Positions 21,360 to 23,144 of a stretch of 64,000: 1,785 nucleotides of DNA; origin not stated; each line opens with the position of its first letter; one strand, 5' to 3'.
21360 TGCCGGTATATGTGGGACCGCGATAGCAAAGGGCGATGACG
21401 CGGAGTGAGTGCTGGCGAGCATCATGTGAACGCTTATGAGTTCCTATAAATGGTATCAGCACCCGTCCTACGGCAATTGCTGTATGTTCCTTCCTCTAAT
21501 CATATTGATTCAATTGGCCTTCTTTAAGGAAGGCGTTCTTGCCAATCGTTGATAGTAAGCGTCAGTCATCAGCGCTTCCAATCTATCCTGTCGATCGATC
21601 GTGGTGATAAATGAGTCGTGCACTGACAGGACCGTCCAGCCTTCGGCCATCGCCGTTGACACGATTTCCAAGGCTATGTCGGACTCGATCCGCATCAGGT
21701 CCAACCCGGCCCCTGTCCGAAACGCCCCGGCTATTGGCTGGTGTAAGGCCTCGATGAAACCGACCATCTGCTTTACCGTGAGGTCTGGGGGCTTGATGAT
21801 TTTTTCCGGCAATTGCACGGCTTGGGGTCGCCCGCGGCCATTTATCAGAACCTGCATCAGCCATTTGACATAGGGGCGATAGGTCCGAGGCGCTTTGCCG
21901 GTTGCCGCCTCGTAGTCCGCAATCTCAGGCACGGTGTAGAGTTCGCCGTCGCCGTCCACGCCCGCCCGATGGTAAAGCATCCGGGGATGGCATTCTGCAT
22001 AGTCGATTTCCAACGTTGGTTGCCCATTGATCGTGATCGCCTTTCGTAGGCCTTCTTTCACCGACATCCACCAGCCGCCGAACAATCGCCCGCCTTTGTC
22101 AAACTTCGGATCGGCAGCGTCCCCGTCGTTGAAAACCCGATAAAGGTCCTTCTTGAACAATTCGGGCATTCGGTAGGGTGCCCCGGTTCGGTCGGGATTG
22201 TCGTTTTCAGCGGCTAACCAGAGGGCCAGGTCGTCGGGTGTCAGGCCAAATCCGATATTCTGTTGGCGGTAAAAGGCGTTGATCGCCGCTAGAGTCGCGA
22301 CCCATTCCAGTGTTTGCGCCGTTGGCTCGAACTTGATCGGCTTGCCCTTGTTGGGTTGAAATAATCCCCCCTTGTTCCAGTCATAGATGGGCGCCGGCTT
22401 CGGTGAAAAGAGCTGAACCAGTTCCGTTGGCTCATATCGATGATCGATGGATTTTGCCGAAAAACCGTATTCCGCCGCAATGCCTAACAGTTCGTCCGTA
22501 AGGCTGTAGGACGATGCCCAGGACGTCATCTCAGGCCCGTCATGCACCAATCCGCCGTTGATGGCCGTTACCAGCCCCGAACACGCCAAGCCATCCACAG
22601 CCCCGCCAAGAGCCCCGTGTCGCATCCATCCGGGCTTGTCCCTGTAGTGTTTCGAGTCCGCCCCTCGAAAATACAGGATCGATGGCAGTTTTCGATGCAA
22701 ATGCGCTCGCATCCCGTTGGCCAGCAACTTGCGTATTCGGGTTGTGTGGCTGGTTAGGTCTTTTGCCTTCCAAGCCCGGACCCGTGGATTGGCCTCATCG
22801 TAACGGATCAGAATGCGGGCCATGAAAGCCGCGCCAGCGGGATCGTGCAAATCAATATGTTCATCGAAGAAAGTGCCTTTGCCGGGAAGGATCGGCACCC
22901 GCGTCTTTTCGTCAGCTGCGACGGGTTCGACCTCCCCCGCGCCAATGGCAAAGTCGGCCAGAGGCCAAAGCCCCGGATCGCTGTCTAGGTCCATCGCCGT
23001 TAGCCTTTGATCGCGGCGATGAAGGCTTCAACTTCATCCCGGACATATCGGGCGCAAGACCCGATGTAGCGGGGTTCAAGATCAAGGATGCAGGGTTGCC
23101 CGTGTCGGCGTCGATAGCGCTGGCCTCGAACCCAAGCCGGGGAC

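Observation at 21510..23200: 494-aa island protein carrying all four family-A polymerase core motifs in correct order, with an HDSF motif C as in T7 RNA polymerase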

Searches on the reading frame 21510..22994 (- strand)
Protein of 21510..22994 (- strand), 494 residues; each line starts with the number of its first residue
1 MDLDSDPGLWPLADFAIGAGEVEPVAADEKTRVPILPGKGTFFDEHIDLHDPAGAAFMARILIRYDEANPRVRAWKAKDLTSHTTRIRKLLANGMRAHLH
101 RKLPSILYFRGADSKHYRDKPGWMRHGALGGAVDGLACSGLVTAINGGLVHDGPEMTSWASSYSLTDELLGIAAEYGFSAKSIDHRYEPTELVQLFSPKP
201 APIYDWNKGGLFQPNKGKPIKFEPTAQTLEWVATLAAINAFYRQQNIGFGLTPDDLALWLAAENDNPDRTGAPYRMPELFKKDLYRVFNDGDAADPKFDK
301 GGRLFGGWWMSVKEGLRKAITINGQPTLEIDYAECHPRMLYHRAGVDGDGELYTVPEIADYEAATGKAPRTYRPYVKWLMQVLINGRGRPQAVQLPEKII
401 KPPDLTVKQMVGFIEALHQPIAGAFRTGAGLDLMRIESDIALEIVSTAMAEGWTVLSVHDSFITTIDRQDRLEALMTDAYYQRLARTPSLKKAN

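Call 4: search_protein_families(library=pfam, proteins=[window:21510-22994:-], max_evalue=1)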
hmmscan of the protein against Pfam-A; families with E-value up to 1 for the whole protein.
window:21510-22994:- (494 aa): 0 families

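Call 5: search_protein_families(library=phrogs, proteins=[window:21510-22994:-], max_evalue=1)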
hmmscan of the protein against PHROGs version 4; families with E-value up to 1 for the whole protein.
window:21510-22994:- (494 aa): 1 family
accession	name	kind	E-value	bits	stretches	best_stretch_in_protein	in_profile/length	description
phrog_4756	-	unknown function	7.5e-26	92.2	1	297-481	226-425/440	-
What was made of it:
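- Tried and rejected: Only PHROG phrog_4756, of unknown function, matched (call 5).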

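Call 6: search_protein_families(library=ncbifam, proteins=[window:21510-22994:-], max_evalue=1)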
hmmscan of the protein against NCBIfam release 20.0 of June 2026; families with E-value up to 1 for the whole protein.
window:21510-22994:- (494 aa): 0 families

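Call 7: search_solved_structures(query=window:21510-22994:-, max_evalue=10, show_alignments=3)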
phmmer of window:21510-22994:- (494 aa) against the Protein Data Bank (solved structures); distinct sequences matched with E-value up to 10: 4.
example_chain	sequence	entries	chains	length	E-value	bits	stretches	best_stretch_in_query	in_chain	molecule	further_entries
4d7s_A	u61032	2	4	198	0.67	11.6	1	15-61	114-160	STHK_CNBD_CGMP | STHK_CNBD_CAMP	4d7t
8y1u_A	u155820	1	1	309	0.75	11.4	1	378-459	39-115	Ankyrin repeat and SOCS box protein 7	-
5a12_A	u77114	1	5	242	0.94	11.1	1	307-363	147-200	CHLORITE DISMUTASE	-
5a13_A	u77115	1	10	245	0.96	11.1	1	307-363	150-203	CHLORITE DISMUTASE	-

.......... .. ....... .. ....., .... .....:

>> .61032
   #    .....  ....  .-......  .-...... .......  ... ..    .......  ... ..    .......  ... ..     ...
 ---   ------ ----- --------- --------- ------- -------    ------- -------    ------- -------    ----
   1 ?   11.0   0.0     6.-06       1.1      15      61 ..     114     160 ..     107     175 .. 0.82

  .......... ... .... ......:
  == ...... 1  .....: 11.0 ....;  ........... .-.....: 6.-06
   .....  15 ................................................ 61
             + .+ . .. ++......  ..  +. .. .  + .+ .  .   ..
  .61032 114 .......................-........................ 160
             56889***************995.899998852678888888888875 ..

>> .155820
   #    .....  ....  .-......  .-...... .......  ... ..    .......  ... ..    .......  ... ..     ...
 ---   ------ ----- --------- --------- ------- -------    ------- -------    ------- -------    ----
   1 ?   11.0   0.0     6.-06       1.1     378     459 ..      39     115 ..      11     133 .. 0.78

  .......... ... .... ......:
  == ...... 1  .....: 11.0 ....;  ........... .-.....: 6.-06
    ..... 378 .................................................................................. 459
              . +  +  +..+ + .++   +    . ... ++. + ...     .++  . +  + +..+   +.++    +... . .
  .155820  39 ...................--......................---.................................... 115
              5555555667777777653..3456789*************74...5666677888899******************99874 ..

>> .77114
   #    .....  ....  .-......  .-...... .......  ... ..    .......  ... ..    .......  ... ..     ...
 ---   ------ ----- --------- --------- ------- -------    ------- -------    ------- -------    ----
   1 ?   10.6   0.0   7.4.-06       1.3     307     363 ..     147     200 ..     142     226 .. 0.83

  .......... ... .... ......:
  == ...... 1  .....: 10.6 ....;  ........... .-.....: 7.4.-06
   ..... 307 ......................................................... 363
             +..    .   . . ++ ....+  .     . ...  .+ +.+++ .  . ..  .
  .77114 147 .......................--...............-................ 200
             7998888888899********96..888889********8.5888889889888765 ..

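Call 8: find_homologous_proteins(query=window:21510-22994:-, max_evalue=0.001)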
Query window:21510-22994:- (494 aa): 125 proteins with E <= 0.001 among 8000 candidates; the best 120 are listed.
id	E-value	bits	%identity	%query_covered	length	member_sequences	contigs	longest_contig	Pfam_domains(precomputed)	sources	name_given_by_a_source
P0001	0.0e+0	1152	100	100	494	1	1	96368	-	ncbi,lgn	-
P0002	3.0e-227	773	72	93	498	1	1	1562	-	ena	-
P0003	3.8e-215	733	66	99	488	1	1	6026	-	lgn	-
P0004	1.0e-198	679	64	93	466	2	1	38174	-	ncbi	-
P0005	3.1e-191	654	62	96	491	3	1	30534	-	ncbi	-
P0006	8.5e-191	653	60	99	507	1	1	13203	-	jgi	jgi:hypothetical protein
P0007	1.5e-189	649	59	99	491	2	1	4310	-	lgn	-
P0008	4.4e-182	624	61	94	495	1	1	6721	-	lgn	-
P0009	9.3e-182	623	59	98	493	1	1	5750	-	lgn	-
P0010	1.1e-179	616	59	91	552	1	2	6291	-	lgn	-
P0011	2.8e-178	612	59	93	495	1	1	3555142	-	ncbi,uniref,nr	ncbi:hypothetical protein NUH86_14855 [Sphingobium sp. JS3065]|uniref:hypothetical protein n=1 Tax=S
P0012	2.3e-177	609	57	98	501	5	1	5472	-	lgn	-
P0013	2.3e-175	602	57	96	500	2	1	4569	-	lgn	-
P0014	4.8e-174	598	57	99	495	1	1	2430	-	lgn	-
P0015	1.2e-173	596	58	93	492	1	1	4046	-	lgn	-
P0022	1.9e-172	593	55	98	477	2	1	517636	-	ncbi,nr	ncbi:hypothetical protein LWE61_03285 [Sphingobium sufflavum]|nr:hypothetical protein [Sphingobium s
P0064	1.1e-150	521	52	95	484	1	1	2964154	-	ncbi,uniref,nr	ncbi:hypothetical protein [Erythrobacter aureus]|uniref:Uncharacterized protein n=1 Tax=Erythrobacte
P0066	5.6e-150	518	52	93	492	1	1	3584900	-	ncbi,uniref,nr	ncbi:hypothetical protein [Sphingomonas sp. Y38-1Y]|uniref:hypothetical protein n=1 Tax=Sphingomonas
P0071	3.8e-148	512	52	93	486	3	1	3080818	-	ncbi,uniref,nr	ncbi:hypothetical protein Sphch_2002 [Sphingobium chlorophenolicum L-1]|uniref:Uncharacterized prote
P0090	5.9e-122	426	47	93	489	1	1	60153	-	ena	-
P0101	1.3e-99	352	42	92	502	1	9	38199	-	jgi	jgi:hypothetical protein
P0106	1.1e-92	329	38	98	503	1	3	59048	-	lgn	-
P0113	1.2e-22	98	34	54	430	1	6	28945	-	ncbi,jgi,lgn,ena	-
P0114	8.0e-21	92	29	53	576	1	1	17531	-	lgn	-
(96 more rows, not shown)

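Call 12: search_solved_structures(query=A1, max_evalue=10, show_alignments=5)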
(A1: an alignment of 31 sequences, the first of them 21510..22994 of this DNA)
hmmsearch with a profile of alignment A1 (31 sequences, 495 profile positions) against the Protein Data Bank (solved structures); distinct sequences matched with E-value up to 10: 2.
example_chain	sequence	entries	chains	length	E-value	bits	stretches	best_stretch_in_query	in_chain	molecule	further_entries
3jb9_G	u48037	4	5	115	0.53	12.2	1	354-414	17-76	Small nuclear ribonucleoprotein Sm D2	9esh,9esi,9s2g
8adj_A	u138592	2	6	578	0.98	11.3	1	51-118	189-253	Poly(ADP-ribose) glycohydrolase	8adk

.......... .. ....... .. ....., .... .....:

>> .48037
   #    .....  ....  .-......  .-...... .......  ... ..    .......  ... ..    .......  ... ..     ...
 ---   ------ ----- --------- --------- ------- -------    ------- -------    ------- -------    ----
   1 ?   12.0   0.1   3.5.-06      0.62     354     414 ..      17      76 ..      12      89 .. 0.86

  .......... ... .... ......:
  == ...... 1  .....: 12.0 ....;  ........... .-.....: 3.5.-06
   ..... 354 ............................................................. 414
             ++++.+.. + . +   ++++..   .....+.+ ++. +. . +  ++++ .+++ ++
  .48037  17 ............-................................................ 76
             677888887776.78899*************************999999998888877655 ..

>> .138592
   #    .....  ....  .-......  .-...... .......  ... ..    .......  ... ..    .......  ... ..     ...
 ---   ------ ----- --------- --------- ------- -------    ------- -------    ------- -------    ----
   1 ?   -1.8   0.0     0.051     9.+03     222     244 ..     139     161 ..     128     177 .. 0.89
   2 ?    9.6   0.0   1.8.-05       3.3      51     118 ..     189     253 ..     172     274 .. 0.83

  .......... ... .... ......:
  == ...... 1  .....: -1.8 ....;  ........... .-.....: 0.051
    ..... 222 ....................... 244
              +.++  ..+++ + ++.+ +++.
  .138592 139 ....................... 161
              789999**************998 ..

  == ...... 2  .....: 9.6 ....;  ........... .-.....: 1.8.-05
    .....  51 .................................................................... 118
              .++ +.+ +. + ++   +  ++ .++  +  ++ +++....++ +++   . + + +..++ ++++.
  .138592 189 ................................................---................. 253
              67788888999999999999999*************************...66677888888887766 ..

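Call 13: search_dna_similar(query=window:21510-22994:-, collection=phages, mode=protein, max_evalue=0.001, max_rows=30)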
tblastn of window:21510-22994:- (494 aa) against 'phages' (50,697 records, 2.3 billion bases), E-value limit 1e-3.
Records with a match: 28; places in all: 31; records where one place covers at least 80% of the query: 5.
Best place of each record, by identity: <60% 28.
By first word of the organism name: Vibrio 16; Aeromonas 10; Pseudaeromonas 1; Shewanella 1.
By host as written in the record: - 5; Aeromonas hydrophila 4; Vibrio natriegens 3; Vibrio parahaemolyticus ATCC 17802 2; Vibrio sp. 12A10 2; Aeromonas hydrophila;Aeromonas hydrophilla 2; Aeromonas dhakensis AM 2; Vibrio sp. 1; and 7 more.
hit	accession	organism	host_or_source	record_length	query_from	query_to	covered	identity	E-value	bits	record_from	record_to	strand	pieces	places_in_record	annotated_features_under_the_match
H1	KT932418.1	Vibrio phage qdvp001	Vibrio parahaemolyticus ATCC 17802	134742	68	491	86%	22.6%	2e-6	56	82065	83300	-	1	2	hypothetical protein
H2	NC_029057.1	Vibrio phage qdvp001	Vibrio parahaemolyticus ATCC 17802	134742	68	491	86%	22.6%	2e-6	56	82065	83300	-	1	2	hypothetical protein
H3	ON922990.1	Vibrio phage VPMCC14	Vibrio sp.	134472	68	480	84%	21.8%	6e-8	62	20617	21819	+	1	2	hypothetical protein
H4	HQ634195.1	Vibrio phage eugene 12A10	Vibrio sp. 12A10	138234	80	480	81%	17.7%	2e-5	54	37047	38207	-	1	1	hypothetical protein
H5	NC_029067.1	Vibrio phage eugene 12A10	Vibrio sp. 12A10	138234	80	480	81%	17.7%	2e-5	54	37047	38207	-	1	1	hypothetical protein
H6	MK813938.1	Aeromonas phage 2L372X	Aeromonas hydrophila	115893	286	491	42%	27.8%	3e-8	63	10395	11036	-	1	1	2L372X_029: hypothetical protein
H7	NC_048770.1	Aeromonas phage 2L372X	Aeromonas hydrophila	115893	286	491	42%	27.8%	3e-8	63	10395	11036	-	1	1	2L372X_029: hypothetical protein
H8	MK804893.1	Aeromonas phage 2L372D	Aeromonas hydrophila;Aeromonas ...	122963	286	491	42%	27.8%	3e-8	63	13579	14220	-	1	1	hypothetical protein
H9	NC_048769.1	Aeromonas phage 2L372D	Aeromonas hydrophila;Aeromonas ...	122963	286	491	42%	27.8%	3e-8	63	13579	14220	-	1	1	hypothetical protein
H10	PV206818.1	Vibrio phage vB_CoeS_P1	Vibrio hepatarius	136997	274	480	42%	27.5%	3e-9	66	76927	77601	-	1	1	hypothetical protein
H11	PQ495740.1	Aeromonas phage PhAER-3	Aeromonas sp.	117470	286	491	42%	27.0%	2e-10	70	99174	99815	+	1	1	hypothetical protein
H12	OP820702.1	Aeromonas phage vB_AdhM_DL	Aeromonas dhakensis AM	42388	284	491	42%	26.5%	6e-5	52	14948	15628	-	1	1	hypothetical protein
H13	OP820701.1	Aeromonas phage vB_AdhM_TS9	Aeromonas dhakensis AM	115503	284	491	42%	26.5%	6e-5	52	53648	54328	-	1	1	hypothetical protein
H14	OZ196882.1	Vibrio phage PS17B-2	Seawater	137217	268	460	39%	28.3%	9e-10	67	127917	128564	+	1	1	hypothetical protein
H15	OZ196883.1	Vibrio phage 5P1c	Seawater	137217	268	460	39%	28.3%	9e-10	67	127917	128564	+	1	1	hypothetical protein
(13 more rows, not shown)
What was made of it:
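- tblastn links the window protein to Aeromonas phage 2L372X gp029 (3e-8; call 13).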

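Call 14: search_dna_similar(query=window:21510-22994:-, collection=plasmids, mode=protein, max_evalue=0.001, max_rows=30)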
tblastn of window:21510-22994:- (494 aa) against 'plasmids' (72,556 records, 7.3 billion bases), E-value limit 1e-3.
Records with a match: 3; places in all: 3; records where one place covers at least 80% of the query: 0.
Best place of each record, by identity: <60% 3.
By first word of the organism name: Neorhizobium 1; Thioclava 1; Paracoccus 1.
By predicted mobility (MOB-suite, as given by PLSDB): non-mobilizable 2; conjugative 1.
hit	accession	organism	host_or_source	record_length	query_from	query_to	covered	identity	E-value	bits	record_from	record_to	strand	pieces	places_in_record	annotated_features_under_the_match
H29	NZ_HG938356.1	Neorhizobium galegae bv. officinalis bv. officinalis str. ...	Galega officinalis root nodule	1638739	113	486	76%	23.5%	3e-11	74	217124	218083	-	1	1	record has no annotation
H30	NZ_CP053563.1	Thioclava electrotropha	cultured cells,marine sediment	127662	281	490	43%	34.1%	7e-23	110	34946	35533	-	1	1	hypothetical protein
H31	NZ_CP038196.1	Paracoccus versutus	single cell,soil adjacent to the roots ...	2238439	217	486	55%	26.5%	7e-9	66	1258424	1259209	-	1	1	none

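Call 16: get_annotated_region(hit=H3, flank=6000)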
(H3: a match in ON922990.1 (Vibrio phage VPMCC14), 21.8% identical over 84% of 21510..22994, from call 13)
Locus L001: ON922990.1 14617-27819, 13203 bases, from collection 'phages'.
description: Vibrio phage VPMCC14, complete genome.
organism: Vibrio phage VPMCC14 (NCBI taxid 2968382)
taxonomy: Viruses; Duplodnaviria; Heunggongvirae; Uroviricota; Caudoviricetes
host: Vibrio sp.; source: environmental sample; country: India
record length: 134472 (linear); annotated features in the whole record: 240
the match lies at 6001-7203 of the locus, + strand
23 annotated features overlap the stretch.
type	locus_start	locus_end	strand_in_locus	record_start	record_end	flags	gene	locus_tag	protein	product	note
CDS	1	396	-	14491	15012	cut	-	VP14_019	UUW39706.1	hypothetical protein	-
CDS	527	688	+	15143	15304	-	-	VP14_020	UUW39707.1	hypothetical protein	-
CDS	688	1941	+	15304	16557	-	-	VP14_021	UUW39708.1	putative homing endonuclease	-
CDS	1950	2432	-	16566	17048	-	-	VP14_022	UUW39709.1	hypothetical protein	-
CDS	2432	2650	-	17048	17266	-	-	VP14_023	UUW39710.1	hypothetical protein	-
CDS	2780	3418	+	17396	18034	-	-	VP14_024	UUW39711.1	putative serine protease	-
CDS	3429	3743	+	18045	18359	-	-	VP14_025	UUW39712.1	hypothetical protein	-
CDS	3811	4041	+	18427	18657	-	-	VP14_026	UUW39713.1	hypothetical protein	-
CDS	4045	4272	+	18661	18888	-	-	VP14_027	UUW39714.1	hypothetical protein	-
CDS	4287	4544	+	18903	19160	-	-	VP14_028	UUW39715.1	hypothetical protein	-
CDS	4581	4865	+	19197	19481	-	-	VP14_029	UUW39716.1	hypothetical protein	-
CDS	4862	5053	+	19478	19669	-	-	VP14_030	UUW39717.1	hypothetical protein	-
CDS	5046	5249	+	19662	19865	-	-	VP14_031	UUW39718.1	hypothetical protein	-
CDS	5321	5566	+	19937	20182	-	-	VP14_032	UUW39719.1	putative XRE family transcriptional regulator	-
CDS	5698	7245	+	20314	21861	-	-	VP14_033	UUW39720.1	hypothetical protein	-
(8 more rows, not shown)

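Call 17: get_annotated_region(hit=H30, flank=6000)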
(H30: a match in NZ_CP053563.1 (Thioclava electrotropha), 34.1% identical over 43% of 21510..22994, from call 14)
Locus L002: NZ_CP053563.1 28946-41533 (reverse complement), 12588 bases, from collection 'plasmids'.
description: Thioclava electrotropha strain Elox9 plasmid pTElox9, complete sequence
organism: Thioclava electrotropha (NCBI taxid 1549850)
taxonomy: Bacteria; Pseudomonadota; Alphaproteobacteria; Rhodobacterales; Paracoccaceae; Thioclava; Thioclava electrotropha
host: -; source: cultured cells,marine sediment; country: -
typing (MOB-suite, as given by PLSDB): non-mobilizable
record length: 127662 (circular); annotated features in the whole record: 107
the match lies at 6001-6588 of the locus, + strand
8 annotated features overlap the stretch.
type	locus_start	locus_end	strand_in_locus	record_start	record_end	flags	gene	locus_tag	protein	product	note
CDS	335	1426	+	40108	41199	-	-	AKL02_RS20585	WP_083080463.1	type IV toxin-antitoxin system AbiEi family antitoxin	-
CDS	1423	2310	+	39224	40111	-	-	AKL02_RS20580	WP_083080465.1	nucleotidyl transferase AbiEii/AbiGii toxin family protein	-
CDS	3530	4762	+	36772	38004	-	istA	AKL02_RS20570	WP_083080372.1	IS21 family transposase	-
CDS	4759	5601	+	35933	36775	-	istB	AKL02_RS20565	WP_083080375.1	IS21-like element helper ATPase IstB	-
CDS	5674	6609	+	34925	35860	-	-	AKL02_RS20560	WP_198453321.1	hypothetical protein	-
CDS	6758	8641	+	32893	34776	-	-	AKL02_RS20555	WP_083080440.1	site-specific DNA-methyltransferase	GO:0006306 - DNA methylation [Evidence IEA]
CDS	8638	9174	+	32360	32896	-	-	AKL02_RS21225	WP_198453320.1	DEAD/DEAH box helicase family protein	-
CDS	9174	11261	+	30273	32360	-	-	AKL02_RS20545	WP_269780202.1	hypothetical protein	-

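Call 25: predict_structure(alignment_id=A1)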
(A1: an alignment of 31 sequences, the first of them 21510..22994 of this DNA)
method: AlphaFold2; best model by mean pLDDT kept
length: 494 residues; sequences in the alignment: 31
mean_pLDDT: 88.5   pTM: 0.86
mean pLDDT of the five models: 88.5, 87.0, 86.9, 86.6, 85.9
residues with pLDDT >= 90: 362; 70-90: 88; 50-70: 12; < 50: 32
segments of 3 or more residues with pLDDT < 50: 1-31
pLDDT, mean of each block of 10 residues (from residue 1): 29 27 34 77 94 95 95 90 96 96 92 73 87 97 88 63 96 94 93 94 82 86 96 98 96 92 86 90 95 94 95 91 98 97 94 97 97 97 89 88 96 97 95 97 98 97 98 98 97 79
secondary structure, 60 per line:
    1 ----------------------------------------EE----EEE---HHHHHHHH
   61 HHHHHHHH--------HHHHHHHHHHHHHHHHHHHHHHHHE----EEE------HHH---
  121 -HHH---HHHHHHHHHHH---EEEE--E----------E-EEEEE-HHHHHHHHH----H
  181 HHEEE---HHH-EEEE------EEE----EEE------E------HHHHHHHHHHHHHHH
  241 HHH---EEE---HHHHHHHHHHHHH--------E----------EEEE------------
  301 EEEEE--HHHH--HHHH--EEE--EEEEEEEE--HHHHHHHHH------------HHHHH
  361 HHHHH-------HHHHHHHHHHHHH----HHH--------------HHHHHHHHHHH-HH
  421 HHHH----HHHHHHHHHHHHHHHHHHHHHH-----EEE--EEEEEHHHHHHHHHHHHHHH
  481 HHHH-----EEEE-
elements in order: E47-49 H53-68 H77-100 E106-108 H128-138 E142-145 E161-165 H167-175 E183-185 E193-196 E203-205 E210-212 H226-243 E247-249 H253-265 E285-288 E301-305 H308-311 H314-317 E320-322 E325-332 H335-343 H356-365 H373-385 H407-417 H419-424 H429-450 E456-458 E461-465 H466-484 E490-493
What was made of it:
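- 21513..22319 (-): Pol-A-like catalytic region (residues about 226-494): two helices (226-243 and 253-265, a possible minimal thumb), a beta-hairpin carrying R303, and the palm and fingers. DSSP of the model (call 25).
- On Family-A polymerase superfamily (Pol I / T7 RNAP fold): The AF2 model has pLDDT 88.5 (call 25).
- AF2 model: pLDDT 88.5, pTM 0.86 (call 25).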

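Call 27: fold_search(model_id=the predicted structure, library=pdb)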
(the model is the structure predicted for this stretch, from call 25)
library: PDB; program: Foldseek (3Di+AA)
matches with E <= 10: 338; with E <= 0.001: 47
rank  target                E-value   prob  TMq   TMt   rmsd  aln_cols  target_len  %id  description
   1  1xwl                  2.5e-05  1.00  0.29  0.26  11.4       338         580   14  BACILLUS STEAROTHERMOPHILUS (NEWLY IDENTIFIED STRAIN AS YET UNNAMED) DNA POLYMERASE FRAGMENT (released 1999-01-13)
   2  3po4_A                8.5e-05  1.00  0.27  0.25  12.8       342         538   13  Structure of a mutant of the large fragment of DNA polymerase I from Thermus aquaticus in complex with a blunt-ended D (released 2011-06-15)
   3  9qsc_A                9.5e-05  1.00  0.29  0.23  14.1       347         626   12  apPol-DNA-nucleotide complex consensus refinement (released 2025-10-29)
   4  2xo7_A                1.3e-04  1.00  0.27  0.24   7.7       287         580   12  Crystal structure of a dA:O-allylhydroxylamine-dC basepair in complex with fragment DNA polymerase I from Bacillus ste (released 2010-09-15)
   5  4bwm_A                1.5e-04  1.00  0.26  0.24  12.1       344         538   14  KlenTaq mutant in complex with a RNA/DNA hybrid (released 2013-09-18)
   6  1u45_A                1.6e-04  1.00  0.28  0.25  12.0       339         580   13  8oxoguanine at the pre-insertion site of the polymerase active site (released 2004-09-14)
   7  3ktq_A                1.6e-04  1.00  0.27  0.25  12.8       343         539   12  CRYSTAL STRUCTURE OF AN ACTIVE TERNARY COMPLEX OF THE LARGE FRAGMENT OF DNA POLYMERASE I FROM THERMUS AQUATICUS (released 1999-01-13)
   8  2xy5_A                1.7e-04  1.00  0.29  0.25  11.9       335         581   13  Crystal structure of an artificial salen-copper basepair in complex with fragment DNA polymerase I from Bacillus stear (released 2011-07-27)
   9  4bwj_A                1.7e-04  1.00  0.28  0.26  14.0       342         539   13  KlenTaq mutant in complex with DNA and ddCTP (released 2013-09-18)
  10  9qu8_A                1.9e-04  1.00  0.27  0.22  12.9       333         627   12  apPol-DNA-nucleotide complex (ternary2) (released 2025-10-29)
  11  1kfd                  1.9e-04  1.00  0.26  0.23  13.6       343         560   13  CRYSTAL STRUCTURES OF THE KLENOW FRAGMENT OF DNA POLYMERASE I COMPLEXED WITH DEOXYNUCLEOSIDE TRIPHOSPHATE AND PYROPHOSPH (released 1994-06-22)
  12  2y1i_A                2.2e-04  1.00  0.28  0.25  12.1       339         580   13  Crystal structure of a S-diastereomer analogue of the spore photoproduct in complex with fragment DNA polymerase I fro (released 2011-07-27)
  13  3eyz_A                2.4e-04  1.00  0.29  0.25  11.9       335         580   12  Cocrystal structure of Bacillus fragment DNA polymerase I with duplex DNA (open form) (released 2009-11-10)
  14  4dqs_A                2.7e-04  1.00  0.28  0.25  11.7       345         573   14  Binary complex of Bacillus DNA Polymerase I Large Fragment and duplex DNA with rC in primer terminus paired with dG of (released 2012-06-06)
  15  5w6k_A                2.9e-04  1.00  0.24  0.23  14.0       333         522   13  Structure of mutant Taq Polymerase incorporating unnatural base pairs Z:P (released 2018-07-18)
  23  8xk7_A                4.2e-04  1.00  0.27  0.25  14.3       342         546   12  binary complex of DNA polymerase SFM4-3 recognizing C2 methyoxy nucleotide (released 2024-11-27)
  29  8jrb_A                6.9e-04  1.00  0.28  0.24  12.2       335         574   11  Structure of DNA polymerase 1 from Aquifex pyrophilus (released 2024-05-22)
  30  8xk9_D                6.9e-04  1.00  0.27  0.26  14.0       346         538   12  ternary complex of DNA polymerase SFM4-3 recognizing C2 methyoxy nucleotide (released 2024-11-27)
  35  8xjr                  7.3e-04  1.00  0.27  0.25  13.1       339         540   14  Apo form of DNA polymerase SFM4-3 recognizing C2 methyoxy nucleotide (released 2024-11-27)
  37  8xk9_A                8.1e-04  1.00  0.27  0.25  14.0       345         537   12  ternary complex of DNA polymerase SFM4-3 recognizing C2 methyoxy nucleotide (released 2024-11-27)
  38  9cay_A                8.1e-04  1.00  0.27  0.26  12.8       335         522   11  Ternary structure of Plasmodium falciparum apicoplast DNA polymerase (exo-minus) (released 2024-11-06)
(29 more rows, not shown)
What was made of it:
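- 21513..22319 (-): About 340 aligned columns to Pol I structures (call 27).
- The 50 best PDB matches are all family-A polymerases, E from 2.5e-5 (call 27).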
